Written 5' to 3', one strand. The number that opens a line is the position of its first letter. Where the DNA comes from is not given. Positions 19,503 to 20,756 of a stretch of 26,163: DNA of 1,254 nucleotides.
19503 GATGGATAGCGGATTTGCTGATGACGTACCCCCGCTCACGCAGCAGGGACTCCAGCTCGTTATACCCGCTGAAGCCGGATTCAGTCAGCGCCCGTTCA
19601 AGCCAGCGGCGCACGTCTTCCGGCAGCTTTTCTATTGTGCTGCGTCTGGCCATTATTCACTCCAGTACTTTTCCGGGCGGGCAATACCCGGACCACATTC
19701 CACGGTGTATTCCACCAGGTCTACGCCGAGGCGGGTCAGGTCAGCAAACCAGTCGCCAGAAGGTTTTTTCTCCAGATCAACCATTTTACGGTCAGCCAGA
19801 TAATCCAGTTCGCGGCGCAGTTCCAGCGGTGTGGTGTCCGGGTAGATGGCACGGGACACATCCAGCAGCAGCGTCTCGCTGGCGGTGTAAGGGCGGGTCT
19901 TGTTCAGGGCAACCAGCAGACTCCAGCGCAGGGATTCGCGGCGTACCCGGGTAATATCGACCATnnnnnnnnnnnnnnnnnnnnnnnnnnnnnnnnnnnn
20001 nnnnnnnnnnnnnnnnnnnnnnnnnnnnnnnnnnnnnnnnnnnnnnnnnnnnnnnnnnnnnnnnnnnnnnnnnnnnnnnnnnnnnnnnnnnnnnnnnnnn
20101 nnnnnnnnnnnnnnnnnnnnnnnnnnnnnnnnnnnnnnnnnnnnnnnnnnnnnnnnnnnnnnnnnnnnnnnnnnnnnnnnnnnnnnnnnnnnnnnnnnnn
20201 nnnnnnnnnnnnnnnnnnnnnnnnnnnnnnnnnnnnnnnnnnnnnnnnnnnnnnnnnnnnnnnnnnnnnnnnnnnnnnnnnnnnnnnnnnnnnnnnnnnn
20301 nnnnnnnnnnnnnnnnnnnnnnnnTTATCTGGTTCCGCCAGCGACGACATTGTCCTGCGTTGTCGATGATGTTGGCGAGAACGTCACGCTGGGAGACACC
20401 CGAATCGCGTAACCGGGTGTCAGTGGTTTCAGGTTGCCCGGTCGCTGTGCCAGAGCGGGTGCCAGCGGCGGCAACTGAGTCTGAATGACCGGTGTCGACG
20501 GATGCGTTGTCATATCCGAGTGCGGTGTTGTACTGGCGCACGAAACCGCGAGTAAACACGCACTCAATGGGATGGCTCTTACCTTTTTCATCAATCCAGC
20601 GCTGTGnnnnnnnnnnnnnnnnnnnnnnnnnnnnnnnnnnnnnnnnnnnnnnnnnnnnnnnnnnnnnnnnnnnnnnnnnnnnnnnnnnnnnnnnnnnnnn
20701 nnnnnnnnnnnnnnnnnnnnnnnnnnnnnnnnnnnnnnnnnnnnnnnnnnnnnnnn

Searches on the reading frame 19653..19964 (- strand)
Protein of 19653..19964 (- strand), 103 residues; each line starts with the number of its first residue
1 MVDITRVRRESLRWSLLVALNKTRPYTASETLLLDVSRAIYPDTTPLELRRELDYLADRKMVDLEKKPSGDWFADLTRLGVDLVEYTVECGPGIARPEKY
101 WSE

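Call 4: search_protein_families(library=pfam, proteins=[window:19653-19964:-], max_evalue=0.01)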
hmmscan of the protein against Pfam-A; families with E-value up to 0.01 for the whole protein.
window:19653-19964:- (103 aa): 0 families

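Call 5: search_protein_families(library=phrogs, proteins=[window:19653-19964:-], max_evalue=0.001)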
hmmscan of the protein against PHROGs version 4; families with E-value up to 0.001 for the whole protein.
window:19653-19964:- (103 aa): 1 family
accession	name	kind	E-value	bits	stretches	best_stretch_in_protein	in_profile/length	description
phrog_436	-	unknown function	1.4e-41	141.7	1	1-102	8-108/125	-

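Call 28: search_protein_families(library=pfam, proteins=[window:19653-19964:-], max_evalue=10)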
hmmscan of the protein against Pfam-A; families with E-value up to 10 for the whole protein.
window:19653-19964:- (103 aa): 0 families

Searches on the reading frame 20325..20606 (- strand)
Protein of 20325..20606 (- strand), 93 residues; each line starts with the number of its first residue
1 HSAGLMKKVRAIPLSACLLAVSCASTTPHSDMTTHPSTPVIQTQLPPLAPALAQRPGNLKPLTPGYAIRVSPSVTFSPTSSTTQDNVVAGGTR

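Call 4: search_protein_families(library=pfam, proteins=[window:20325-20606:-], max_evalue=0.01)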
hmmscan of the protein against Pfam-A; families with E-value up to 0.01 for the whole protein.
window:20325-20606:- (93 aa): 0 families

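Call 5: search_protein_families(library=phrogs, proteins=[window:20325-20606:-], max_evalue=0.001)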
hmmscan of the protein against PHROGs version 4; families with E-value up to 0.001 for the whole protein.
window:20325-20606:- (93 aa): 0 families
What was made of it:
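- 20325..20591 (-): o-spanin (Rz1-like, 88 aa) embedded out of frame in the i-spanin gene. Lipoprotein signal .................|C, followed by a proline-rich mature part. There is no family hit (calls 4, 5), so this part rests on sequence features and synteny.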

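Call 28: search_protein_families(library=pfam, proteins=[window:20325-20591:-], max_evalue=10)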
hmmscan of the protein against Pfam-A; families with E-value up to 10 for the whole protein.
window:20325-20591:- (88 aa): 1 family
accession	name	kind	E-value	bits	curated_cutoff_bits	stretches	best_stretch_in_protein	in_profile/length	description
PF15357.11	SEEK1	-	0.018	15.6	27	1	18-75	75-132/149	Psoriasis susceptibility 1 candidate 1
